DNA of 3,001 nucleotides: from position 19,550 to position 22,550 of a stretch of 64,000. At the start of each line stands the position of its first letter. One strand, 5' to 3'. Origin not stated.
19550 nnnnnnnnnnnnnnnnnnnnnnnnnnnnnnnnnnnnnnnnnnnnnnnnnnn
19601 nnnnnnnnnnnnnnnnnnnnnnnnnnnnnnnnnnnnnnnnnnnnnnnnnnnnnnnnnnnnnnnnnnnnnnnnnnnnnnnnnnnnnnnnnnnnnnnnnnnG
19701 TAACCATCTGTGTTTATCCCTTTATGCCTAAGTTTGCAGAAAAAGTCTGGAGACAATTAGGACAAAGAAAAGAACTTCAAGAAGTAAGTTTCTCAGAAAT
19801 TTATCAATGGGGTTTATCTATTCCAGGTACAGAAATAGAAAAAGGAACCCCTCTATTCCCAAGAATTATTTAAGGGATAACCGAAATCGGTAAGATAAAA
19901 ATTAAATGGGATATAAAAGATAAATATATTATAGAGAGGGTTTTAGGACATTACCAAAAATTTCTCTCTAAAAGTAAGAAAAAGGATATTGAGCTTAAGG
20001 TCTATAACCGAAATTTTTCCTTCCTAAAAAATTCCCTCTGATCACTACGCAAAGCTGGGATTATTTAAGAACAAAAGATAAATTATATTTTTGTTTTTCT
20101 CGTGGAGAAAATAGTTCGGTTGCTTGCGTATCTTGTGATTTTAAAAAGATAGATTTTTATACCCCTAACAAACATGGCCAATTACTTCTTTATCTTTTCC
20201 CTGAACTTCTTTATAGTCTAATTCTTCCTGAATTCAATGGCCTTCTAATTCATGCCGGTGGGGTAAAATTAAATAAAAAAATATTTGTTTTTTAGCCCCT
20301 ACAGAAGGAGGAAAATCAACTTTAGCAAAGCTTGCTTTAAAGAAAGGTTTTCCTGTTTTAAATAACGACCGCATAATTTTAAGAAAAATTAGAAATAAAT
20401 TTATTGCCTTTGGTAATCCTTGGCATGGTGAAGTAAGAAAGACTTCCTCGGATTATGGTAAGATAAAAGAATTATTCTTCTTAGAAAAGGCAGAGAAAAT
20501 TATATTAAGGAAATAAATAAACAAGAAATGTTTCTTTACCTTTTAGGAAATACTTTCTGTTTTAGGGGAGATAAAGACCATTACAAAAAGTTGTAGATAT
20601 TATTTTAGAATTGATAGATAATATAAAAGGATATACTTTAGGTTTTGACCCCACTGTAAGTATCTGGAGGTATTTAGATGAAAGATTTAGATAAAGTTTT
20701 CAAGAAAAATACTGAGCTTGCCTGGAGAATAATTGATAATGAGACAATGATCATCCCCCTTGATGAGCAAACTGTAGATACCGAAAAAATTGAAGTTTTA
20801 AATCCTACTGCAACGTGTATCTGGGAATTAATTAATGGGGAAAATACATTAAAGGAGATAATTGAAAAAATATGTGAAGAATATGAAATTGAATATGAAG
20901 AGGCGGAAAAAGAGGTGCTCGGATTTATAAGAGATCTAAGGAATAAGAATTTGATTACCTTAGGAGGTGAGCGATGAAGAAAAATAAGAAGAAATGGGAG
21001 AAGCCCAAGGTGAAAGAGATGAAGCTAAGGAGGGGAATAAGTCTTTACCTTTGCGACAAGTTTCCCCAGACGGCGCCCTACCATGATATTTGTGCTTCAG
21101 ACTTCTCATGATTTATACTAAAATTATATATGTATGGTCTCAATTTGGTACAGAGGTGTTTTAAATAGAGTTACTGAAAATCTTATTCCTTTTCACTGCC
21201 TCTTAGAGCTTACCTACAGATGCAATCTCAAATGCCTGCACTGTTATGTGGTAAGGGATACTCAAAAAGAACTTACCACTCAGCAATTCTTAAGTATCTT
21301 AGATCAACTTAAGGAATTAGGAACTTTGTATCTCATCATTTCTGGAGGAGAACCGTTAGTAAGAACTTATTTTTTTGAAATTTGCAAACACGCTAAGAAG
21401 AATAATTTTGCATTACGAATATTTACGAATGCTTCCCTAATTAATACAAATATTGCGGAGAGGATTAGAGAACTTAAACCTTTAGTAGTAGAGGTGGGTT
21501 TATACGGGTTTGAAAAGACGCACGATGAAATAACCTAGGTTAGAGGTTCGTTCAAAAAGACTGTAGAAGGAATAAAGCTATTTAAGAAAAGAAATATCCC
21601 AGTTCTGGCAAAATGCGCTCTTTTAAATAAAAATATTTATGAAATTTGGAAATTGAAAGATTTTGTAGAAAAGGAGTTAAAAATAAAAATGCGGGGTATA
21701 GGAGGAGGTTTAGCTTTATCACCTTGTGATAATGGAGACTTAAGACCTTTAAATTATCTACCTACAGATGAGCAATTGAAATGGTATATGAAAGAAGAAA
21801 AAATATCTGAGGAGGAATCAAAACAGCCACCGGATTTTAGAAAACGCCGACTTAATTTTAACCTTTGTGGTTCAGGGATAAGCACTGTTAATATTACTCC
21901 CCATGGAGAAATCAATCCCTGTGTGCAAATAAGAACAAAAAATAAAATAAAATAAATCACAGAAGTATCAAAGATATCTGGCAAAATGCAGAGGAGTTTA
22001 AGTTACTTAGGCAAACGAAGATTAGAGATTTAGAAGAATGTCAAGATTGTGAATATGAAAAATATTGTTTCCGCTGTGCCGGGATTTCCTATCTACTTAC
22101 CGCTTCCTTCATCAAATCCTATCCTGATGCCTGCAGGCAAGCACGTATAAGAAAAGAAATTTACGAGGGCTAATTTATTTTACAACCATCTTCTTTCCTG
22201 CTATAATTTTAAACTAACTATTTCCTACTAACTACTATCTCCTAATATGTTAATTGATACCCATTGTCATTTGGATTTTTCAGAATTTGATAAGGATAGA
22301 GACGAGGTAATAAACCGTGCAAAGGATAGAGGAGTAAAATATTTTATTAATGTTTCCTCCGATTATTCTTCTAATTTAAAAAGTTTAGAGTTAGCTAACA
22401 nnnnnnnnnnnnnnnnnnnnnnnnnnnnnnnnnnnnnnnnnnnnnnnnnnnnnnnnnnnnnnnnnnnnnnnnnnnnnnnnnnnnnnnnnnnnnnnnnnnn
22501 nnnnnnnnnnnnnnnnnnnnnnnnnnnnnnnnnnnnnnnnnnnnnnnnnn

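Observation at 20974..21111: Unannotated 45-aa candidate precursor peptide coupled to the PqqD chaperone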

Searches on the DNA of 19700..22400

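Call 71: search_rna_families(source=window, start=19700, end=22400, threshold=evalue, max_evalue=1)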
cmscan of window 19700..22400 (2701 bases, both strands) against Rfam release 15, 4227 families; matches with E-value up to 1: 2.
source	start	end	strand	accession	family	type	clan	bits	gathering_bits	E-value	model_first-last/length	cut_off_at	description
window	20485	20544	+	RF01666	rox2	Cis-reg;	-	23.1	55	0.82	1-71/71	no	Drosophila rox2 ncRNA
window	19788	19863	-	RF02172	RFPL3-AS1_2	Gene; lncRNA;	-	16.1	40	0.53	1-71/71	no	RFPL3 antisense RNA 1 conserved region 2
